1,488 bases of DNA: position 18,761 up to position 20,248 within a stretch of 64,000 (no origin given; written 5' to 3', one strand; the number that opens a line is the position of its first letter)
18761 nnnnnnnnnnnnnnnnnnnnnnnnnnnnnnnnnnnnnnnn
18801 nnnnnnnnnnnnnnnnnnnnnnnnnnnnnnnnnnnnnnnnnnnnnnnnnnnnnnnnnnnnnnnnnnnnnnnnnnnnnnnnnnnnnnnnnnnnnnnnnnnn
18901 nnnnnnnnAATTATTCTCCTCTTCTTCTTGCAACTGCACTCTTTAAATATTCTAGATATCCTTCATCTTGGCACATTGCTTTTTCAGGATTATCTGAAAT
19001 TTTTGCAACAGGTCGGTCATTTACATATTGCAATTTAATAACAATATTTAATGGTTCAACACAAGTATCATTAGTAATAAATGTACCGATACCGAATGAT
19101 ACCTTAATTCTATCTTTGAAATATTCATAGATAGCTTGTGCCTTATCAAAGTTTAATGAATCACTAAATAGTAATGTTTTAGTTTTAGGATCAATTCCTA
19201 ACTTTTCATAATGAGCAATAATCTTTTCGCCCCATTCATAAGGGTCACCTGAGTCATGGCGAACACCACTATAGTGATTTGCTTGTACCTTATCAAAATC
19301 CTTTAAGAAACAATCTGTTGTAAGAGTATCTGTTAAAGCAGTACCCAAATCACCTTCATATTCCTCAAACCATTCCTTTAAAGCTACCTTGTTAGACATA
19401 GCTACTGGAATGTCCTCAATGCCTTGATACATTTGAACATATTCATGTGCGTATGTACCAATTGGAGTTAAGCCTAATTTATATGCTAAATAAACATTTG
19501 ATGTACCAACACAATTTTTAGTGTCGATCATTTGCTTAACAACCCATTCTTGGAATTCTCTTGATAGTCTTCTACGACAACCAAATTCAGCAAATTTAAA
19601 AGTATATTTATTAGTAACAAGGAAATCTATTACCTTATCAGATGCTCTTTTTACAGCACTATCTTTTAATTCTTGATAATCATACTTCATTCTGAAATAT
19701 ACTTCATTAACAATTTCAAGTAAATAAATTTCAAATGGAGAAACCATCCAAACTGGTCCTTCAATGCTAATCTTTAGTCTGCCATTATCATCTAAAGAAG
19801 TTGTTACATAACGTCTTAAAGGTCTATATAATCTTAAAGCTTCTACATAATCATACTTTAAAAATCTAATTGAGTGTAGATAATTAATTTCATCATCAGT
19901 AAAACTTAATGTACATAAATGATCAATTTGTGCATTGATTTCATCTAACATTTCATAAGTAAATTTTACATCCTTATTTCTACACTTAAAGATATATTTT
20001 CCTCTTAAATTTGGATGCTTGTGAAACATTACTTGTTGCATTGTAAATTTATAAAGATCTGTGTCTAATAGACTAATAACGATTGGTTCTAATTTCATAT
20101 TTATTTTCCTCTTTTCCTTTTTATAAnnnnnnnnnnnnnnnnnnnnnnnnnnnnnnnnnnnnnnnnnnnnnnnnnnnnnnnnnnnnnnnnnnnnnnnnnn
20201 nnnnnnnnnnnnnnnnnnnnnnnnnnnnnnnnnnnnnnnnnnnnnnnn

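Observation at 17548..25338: Phage-encoded complete NAD+ salvage module plus NADAR and Nudix: candidate counter-defence against NAD-depleting immunity and ADP-ribosylation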

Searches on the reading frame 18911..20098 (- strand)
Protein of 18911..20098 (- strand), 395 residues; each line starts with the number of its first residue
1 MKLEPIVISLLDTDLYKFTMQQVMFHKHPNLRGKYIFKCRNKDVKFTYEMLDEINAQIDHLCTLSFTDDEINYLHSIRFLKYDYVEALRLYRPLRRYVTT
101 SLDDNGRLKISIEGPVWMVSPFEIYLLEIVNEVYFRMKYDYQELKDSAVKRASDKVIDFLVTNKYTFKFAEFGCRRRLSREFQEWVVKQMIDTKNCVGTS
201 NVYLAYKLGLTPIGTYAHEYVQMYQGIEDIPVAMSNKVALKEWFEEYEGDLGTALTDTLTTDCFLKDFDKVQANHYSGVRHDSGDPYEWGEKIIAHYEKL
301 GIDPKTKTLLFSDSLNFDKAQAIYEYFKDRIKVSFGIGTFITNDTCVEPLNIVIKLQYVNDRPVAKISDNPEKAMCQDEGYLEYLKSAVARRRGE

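Call 3: search_protein_families(library=pfam, proteins=[window:18911-20098:-], max_evalue=0.01)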
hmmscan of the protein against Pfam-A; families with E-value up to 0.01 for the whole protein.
window:18911-20098:- (395 aa): 2 families
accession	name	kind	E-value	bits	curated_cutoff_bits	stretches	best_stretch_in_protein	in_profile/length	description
PF04095.22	NAPRTase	-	1.4e-68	231.7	20.8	1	167-387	1-233/239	Nicotinate phosphoribosyltransferase (NAPRTase) family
PF17767.7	NAPRTase_N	-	8.3e-33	113.8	32.6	1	11-131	1-125/125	Nicotinate phosphoribosyltransferase (NAPRTase) N-terminal domain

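Call 4: search_protein_families(library=ncbifam, proteins=[window:18911-20098:-], max_evalue=0.01)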
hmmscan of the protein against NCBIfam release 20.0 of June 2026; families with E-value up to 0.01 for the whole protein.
window:18911-20098:- (395 aa): 9 families
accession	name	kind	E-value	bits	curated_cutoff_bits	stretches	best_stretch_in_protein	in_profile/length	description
NF003704.0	PRK05321.1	subfamily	3e-152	507.3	379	1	2-389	5-389/398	nicotinate phosphoribosyltransferase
TIGR01514.1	NAPRTase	equivalog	7.3e-135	450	269.55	1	6-388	1-395/399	nicotinate phosphoribosyltransferase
TIGR01513.1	NAPRTase_put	equivalog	2.9e-24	85.8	297.4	1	11-375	2-344/452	nicotinate phosphoribosyltransferase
NF006696.0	PRK09243.1-3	equivalog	1.6e-20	73.2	503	2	168-370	157-348/451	nicotinate phosphoribosyltransferase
NF006695.0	PRK09243.1-2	equivalog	4.7e-20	71.7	469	1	10-375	7-355/480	nicotinate phosphoribosyltransferase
NF009131.0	PRK12484.1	equivalog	2.7e-12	46.2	330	2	196-369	178-342/455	nicotinate phosphoribosyltransferase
NF006694.0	PRK09243.1-1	equivalog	7.7e-12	44.6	663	1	11-374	9-354/485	nicotinate phosphoribosyltransferase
NF006698.0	PRK09243.1-5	equivalog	1.3e-08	34.1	531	1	196-372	187-347/440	nicotinate phosphoribosyltransferase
NF006697.0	PRK09243.1-4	equivalog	1.4e-06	27.2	776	1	11-226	11-211/488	nicotinate phosphoribosyltransferase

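Call 21: search_dna_similar(query=window:18911-20098:-, collection=phages, mode=protein, max_rows=30)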
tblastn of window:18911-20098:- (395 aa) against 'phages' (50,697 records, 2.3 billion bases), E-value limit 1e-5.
Records with a match: 13; places in all: 13; records where one place covers at least 80% of the query: 13.
Best place of each record, by identity: <60% 13.
By first word of the organism name: uncultured 4; Bacteriophage 3; Acinetobacter 2; Agrobacterium 2; Moraxella 1; Sinorhizobium 1.
By host as written in the record: - 9; Agrobacterium tumefaciens C58 2; Moraxella catarrhalis 1; Sinohrizobium meliloti NRRL L-50 1.
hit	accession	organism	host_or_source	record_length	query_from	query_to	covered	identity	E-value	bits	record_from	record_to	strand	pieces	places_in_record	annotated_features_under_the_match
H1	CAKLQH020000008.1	Acinetobacter phage MD-2021a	not known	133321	1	388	98%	48.4%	3e-96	320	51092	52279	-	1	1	pncB: nicotinate phosphoribosyltransferase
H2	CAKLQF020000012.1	Acinetobacter phage MD-2021a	not known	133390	1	388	98%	48.4%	3e-96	320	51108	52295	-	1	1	pncB: nicotinate phosphoribosyltransferase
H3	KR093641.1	Moraxella phage Mcat17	Moraxella catarrhalis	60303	4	386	97%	47.4%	1e-95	318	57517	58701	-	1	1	none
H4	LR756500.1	uncultured phage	metagenomic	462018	1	379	96%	39.7%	1e-58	211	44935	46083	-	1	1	record has no annotation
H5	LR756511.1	uncultured phage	metagenomic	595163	2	373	94%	40.3%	5e-59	213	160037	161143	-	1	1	record has no annotation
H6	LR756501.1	uncultured phage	metagenomic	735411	6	373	93%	39.9%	3e-55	201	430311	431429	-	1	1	record has no annotation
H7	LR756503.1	uncultured phage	metagenomic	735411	6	373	93%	39.9%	3e-55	201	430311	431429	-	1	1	record has no annotation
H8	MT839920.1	Bacteriophage sp.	human fecal samples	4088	4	373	94%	38.5%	1e-53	197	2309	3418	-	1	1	record has no annotation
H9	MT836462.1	Bacteriophage sp.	human fecal samples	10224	6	373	93%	37.8%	2e-56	205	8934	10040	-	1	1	record has no annotation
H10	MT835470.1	Bacteriophage sp.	human fecal samples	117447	4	373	94%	37.5%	3e-52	193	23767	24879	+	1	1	record has no annotation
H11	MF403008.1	Agrobacterium phage Atu_ph07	Agrobacterium tumefaciens C58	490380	2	384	97%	33.0%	1e-41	162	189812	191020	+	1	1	nicotinate phosphoribosyltransferase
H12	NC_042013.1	Agrobacterium phage Atu_ph07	Agrobacterium tumefaciens C58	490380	2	384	97%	33.0%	1e-41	162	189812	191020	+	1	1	nicotinate phosphoribosyltransferase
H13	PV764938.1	Sinorhizobium phage Phosso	Sinohrizobium meliloti NRRL L-50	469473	2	379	96%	32.6%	2e-38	153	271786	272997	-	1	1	nicotinate phosphoribosyltransferase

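Call 22: find_related_loci(query=window:18911-20098:-, collection=viral_contigs, flank=10000)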
Query window:18911-20098:- (395 aa) in viral_contigs; peptide patterns used: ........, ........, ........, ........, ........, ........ (x = any residue, [..] = any of these).
31 stretches matched a pattern; 22 encode a relative of the query (tblastn E <= 1e-3); 22 distinct loci.
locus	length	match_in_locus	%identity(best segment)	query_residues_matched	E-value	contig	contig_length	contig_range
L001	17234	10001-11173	75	1-392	0e+0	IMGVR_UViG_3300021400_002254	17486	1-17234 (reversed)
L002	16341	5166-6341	69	1-392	0e+0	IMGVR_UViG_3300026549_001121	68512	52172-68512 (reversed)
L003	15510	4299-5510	67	1-395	5e-180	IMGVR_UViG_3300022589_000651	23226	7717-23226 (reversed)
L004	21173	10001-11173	67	1-392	4e-178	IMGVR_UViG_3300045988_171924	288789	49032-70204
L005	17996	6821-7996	68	1-392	6e-178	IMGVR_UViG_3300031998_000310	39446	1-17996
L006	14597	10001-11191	67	1-395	6e-176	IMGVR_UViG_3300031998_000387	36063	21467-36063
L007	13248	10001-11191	66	1-395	4e-174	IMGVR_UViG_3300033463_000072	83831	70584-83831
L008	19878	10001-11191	66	1-395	4e-174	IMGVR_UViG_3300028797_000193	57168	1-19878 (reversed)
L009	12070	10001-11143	53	6-390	5e-123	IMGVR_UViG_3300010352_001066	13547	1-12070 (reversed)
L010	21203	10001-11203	50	3-392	8e-121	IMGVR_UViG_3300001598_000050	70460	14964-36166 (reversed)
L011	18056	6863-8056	51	3-392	4e-119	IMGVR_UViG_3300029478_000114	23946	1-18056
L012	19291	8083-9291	50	1-395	2e-118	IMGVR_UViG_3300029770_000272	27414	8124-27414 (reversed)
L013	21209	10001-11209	50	1-395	6e-118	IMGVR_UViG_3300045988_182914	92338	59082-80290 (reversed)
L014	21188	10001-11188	50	2-392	6e-117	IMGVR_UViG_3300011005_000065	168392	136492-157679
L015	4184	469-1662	50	3-392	5e-118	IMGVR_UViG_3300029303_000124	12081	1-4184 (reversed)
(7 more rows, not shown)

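Call 49: search_protein_families(library=phrogs, proteins=[window:18911-20098:-], max_evalue=0.001)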
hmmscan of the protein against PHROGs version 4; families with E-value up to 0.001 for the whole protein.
window:18911-20098:- (395 aa): 1 family
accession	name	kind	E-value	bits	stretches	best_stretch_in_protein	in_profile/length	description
phrog_448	-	other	2.8e-23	83.6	1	5-386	11-447/500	nicotinamide phosphoribosyl transferase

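Call 74: get_annotated_region(hit=H11, flank=6000)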
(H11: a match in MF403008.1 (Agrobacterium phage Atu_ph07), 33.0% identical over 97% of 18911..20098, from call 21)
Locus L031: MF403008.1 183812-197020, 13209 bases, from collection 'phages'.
description: Agrobacterium phage Atu_ph07, complete genome.
organism: Agrobacterium phage Atu_ph07 (NCBI taxid 2024264)
taxonomy: Viruses; Duplodnaviria; Heunggongvirae; Uroviricota; Caudoviricetes; Polybotosvirus; Polybotosvirus Atuph07
host: Agrobacterium tumefaciens C58; source: -; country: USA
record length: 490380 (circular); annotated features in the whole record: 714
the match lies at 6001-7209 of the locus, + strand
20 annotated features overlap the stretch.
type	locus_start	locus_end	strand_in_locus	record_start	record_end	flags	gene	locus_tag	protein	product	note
CDS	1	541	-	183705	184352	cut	-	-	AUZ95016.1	hypothetical protein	-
CDS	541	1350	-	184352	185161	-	-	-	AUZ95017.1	adenine-specific methyltransferase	-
CDS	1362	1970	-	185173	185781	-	-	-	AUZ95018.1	hypothetical protein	-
CDS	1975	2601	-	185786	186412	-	-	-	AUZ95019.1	hypothetical protein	-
CDS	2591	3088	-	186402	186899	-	-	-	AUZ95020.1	ADP-ribose pyrophosphatase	-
CDS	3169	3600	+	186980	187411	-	-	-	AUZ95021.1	hypothetical protein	-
CDS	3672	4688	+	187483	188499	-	-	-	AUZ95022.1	EF hand domain/PKD domain protein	-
CDS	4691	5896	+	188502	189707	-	-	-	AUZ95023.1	hypothetical protein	-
CDS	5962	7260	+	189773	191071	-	-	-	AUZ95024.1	nicotinate phosphoribosyltransferase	-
CDS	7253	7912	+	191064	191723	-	-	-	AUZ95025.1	hypothetical protein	-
CDS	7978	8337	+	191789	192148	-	-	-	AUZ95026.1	hypothetical protein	-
CDS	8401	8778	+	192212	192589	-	-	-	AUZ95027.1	hypothetical protein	-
CDS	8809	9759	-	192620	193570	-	-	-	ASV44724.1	thymidylate synthase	thymidylate synthase thyX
CDS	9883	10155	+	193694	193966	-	-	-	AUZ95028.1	hypothetical protein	-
CDS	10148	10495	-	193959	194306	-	-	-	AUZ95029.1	hypothetical protein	-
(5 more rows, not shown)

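Call 75: get_annotated_region(hit=H1, flank=6000)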
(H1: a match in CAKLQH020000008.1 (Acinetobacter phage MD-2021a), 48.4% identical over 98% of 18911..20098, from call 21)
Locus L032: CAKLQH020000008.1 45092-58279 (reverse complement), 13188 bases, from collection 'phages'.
description: Acinetobacter phage MD-2021a strain 5899STDY8049191 genome assembly, contig: ERS3583567SCcontig000008, whole genome shotgun sequence.
organism: Acinetobacter phage MD-2021a (NCBI taxid 2899278)
taxonomy: Viruses; Duplodnaviria; Heunggongvirae; Uroviricota; Caudoviricetes
host: -; source: not known; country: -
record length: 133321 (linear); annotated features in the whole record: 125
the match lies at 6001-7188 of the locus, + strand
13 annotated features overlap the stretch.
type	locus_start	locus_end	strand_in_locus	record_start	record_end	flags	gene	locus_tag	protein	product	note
CDS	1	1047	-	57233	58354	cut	ribB_2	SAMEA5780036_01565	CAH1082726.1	3,4-dihydroxy-2-butanone 4-phosphate synthase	-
CDS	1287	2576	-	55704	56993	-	-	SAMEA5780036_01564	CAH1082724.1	Uncharacterised protein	-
CDS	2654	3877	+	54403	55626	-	serB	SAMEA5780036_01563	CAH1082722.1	phosphoserine phosphatase SerB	-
CDS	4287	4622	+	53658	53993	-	-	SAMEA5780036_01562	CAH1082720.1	Uncharacterised protein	-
CDS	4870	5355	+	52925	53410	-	-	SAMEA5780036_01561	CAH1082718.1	Uncharacterised protein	-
CDS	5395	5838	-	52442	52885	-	dtd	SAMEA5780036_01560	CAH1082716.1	D-tyrosyl-tRNA(Tyr) deacylase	-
CDS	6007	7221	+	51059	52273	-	pncB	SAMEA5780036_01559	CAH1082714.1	nicotinate phosphoribosyltransferase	-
CDS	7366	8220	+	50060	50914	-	sseA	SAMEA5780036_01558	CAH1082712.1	3-mercaptopyruvate sulfurtransferase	-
CDS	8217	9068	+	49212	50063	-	psd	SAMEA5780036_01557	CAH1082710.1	phosphatidylserine decarboxylase proenzyme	-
CDS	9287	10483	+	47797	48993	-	-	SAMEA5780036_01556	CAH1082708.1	secretory lipase family protein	-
CDS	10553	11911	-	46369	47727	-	phoR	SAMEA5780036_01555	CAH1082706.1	phosphate regulon sensor protein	-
CDS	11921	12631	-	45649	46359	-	phoB_3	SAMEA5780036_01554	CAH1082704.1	phosphate regulon two-component system, response regulator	-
CDS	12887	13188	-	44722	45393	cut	-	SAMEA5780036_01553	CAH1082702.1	DNA-binding transcriptional regulator EnvR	-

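Call 76: get_annotated_region(hit=H4, flank=10000)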
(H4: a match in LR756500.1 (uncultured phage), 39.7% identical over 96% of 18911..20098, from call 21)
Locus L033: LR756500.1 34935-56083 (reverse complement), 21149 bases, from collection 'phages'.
description: uncultured phage genome assembly, chromosome: 1.
organism: uncultured phage (NCBI taxid 278008)
taxonomy: Viruses; environmental samples
host: -; source: metagenomic; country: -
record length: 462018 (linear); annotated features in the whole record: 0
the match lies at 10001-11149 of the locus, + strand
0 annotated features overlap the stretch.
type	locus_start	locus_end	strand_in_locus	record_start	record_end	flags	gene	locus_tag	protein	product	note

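Call 77: get_annotated_region(hit=H5, flank=10000)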
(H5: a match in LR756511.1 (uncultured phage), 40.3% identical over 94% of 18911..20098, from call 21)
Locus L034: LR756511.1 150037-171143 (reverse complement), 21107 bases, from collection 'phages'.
description: uncultured phage genome assembly, chromosome: 1.
organism: uncultured phage (NCBI taxid 278008)
taxonomy: Viruses; environmental samples
host: -; source: metagenomic; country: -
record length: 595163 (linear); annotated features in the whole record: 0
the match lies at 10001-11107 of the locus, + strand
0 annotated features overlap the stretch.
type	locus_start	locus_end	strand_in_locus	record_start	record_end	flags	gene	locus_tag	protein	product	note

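Call 78: get_annotated_region(hit=H6, flank=10000)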
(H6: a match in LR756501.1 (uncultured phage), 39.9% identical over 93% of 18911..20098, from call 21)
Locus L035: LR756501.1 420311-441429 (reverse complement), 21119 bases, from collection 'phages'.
description: uncultured phage genome assembly, chromosome: 1.
organism: uncultured phage (NCBI taxid 278008)
taxonomy: Viruses; environmental samples
host: -; source: metagenomic; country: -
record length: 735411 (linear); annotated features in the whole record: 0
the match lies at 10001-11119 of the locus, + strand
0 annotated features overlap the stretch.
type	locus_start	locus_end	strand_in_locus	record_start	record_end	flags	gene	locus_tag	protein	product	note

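Call 79: get_annotated_region(hit=H10, flank=10000)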
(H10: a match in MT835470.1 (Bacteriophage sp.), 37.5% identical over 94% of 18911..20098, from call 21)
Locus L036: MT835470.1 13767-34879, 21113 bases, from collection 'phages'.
description: UNVERIFIED: Bacteriophage sp. clone scaffold_2 genomic sequence.
organism: Bacteriophage sp. (NCBI taxid 38018)
taxonomy: Viruses
host: -; source: human fecal samples; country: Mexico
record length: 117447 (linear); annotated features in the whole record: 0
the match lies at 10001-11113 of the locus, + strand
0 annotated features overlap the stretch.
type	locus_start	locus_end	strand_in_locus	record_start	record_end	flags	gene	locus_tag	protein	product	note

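Call 87: search_solved_structures(query=window:18911-20098:-, max_evalue=1e-10, show_alignments=1)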
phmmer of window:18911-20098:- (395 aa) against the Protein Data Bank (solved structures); distinct sequences matched with E-value up to 1e-10: 6.
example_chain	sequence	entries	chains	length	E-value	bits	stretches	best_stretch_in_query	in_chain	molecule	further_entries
3os4_A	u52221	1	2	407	2e-96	326.6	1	4-390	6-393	Nicotinate phosphoribosyltransferase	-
1yir_A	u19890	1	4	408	1.1e-91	311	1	4-388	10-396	Nicotinate phosphoribosyltransferase 2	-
4hl7_A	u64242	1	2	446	2.4e-77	263.8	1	6-386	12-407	Nicotinate phosphoribosyltransferase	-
2im5_A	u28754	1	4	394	1.3e-65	225.2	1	6-357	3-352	Nicotinate phosphoribosyltransferase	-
1vlp_A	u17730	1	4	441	3.2e-53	184.4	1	4-375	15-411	nicotinate phosphoribosyltransferase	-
1ybe_A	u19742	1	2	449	1.5e-47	165.7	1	2-386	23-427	Nicotinate phosphoribosyltransferase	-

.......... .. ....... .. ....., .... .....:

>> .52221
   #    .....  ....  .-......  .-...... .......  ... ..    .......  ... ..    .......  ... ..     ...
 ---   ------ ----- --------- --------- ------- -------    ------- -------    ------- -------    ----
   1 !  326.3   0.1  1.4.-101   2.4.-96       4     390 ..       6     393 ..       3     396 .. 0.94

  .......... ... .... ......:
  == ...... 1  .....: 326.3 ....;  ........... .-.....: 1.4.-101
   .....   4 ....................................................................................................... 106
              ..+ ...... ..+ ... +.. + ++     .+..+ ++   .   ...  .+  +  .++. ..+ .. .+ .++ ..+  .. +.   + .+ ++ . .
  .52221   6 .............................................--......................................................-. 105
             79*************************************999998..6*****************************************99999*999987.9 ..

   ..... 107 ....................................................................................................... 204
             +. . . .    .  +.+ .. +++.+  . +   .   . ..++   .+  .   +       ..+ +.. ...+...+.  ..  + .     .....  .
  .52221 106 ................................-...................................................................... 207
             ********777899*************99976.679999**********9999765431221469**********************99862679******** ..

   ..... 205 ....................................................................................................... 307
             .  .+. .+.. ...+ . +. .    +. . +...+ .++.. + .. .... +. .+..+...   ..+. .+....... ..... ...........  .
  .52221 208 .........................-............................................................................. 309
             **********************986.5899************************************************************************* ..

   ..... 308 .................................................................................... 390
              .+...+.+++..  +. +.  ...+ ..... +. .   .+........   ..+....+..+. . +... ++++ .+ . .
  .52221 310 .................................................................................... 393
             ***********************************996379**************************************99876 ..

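Call 88: find_related_loci(query=window:18911-20098:-, collection=genome_contigs, flank=6000)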
Query window:18911-20098:- (395 aa) in genome_contigs; peptide patterns used: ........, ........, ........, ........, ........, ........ (x = any residue, [..] = any of these).
526 stretches matched a pattern; 482 encode a relative of the query (tblastn E <= 1e-3); the best 80 are kept; 80 distinct loci.
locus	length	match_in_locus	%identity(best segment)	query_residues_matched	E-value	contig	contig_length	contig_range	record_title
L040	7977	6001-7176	70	1-392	0e+0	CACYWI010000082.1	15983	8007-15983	MAG: uncultured Clostridiales bacterium isolate RUG12338 genome assembly, contig: RUG12338_asm_82, whole genome shotgun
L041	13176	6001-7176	69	1-392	0e+0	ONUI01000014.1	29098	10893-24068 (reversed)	uncultured Clostridiales bacterium isolate RUG641 genome assembly, contig: scaffold_1763, whole genome shotgun sequence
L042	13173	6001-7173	68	1-392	0e+0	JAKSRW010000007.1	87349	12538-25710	MAG: Lachnospiraceae bacterium isolate Horse_feces265 MAG265_7, whole genome shotgun sequence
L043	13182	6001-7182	71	1-392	0e+0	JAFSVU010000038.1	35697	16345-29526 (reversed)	MAG: Clostridia bacterium isolate RGIG3519 Goat_Rumen.Co__c1961348, whole genome shotgun sequence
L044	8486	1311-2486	69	1-392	0e+0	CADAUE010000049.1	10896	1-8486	MAG: uncultured Ruminococcus sp. isolate RUG13630 genome assembly, contig: RUG13630_asm_49, whole genome shotgun sequenc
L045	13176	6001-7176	67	1-392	0e+0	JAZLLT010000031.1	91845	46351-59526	MAG: Clostridia bacterium isolate T1900044956_TA20190011.MAGScoT_cleanbin_000046 SGB_3840_k141_606359, whole genome shot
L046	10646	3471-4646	68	1-392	0e+0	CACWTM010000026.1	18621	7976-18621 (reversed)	MAG: uncultured Ruminococcus sp. isolate RUG10903 genome assembly, contig: RUG10903_asm_26, whole genome shotgun sequenc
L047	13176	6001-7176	69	1-392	0e+0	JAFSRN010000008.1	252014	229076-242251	MAG: Eubacterium sp. isolate RGIG3408 Goat_Reticulum.Co__c1064537, whole genome shotgun sequence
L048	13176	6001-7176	68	1-392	0e+0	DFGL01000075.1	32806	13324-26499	MAG TPA_asm: Ruminococcaceae bacterium UBA3751 UBA3751_contig_110550, whole genome shotgun sequence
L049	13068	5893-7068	68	1-392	0e+0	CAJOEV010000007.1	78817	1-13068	uncultured Eubacterium sp. isolate Red_deer_2_mag_46 genome assembly, contig: scaffold_191, whole genome shotgun sequenc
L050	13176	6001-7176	68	1-392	0e+0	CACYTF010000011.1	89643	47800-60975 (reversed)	MAG: uncultured Clostridiales bacterium isolate RUG12259 genome assembly, contig: RUG12259_asm_11, whole genome shotgun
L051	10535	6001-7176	68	1-392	0e+0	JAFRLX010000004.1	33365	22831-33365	MAG: Clostridia bacterium isolate RGIG2589 Goat_Jejunum.Co__c21072, whole genome shotgun sequence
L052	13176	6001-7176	68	1-392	0e+0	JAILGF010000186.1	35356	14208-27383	MAG: Lachnospiraceae bacterium isolate RUI091 k141_11529126_flag=0_multi=34.5628_len=35356, whole genome shotgun sequenc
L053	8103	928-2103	68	1-392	0e+0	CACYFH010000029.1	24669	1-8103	MAG: uncultured Ruminococcus sp. isolate RUG11889 genome assembly, contig: RUG11889_asm_29, whole genome shotgun sequenc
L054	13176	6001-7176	68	1-392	0e+0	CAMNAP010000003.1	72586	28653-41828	MAG: uncultured Clostridia bacterium isolate SRR873596_bin.3_metaWRAP_v1.3_MAG genome assembly, contig: NODE.656_length_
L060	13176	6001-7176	68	1-392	0e+0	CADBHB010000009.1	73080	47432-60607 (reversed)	MAG: uncultured Ruminococcus sp. isolate RUG13966 genome assembly, contig: RUG13966_asm_9, whole genome shotgun sequence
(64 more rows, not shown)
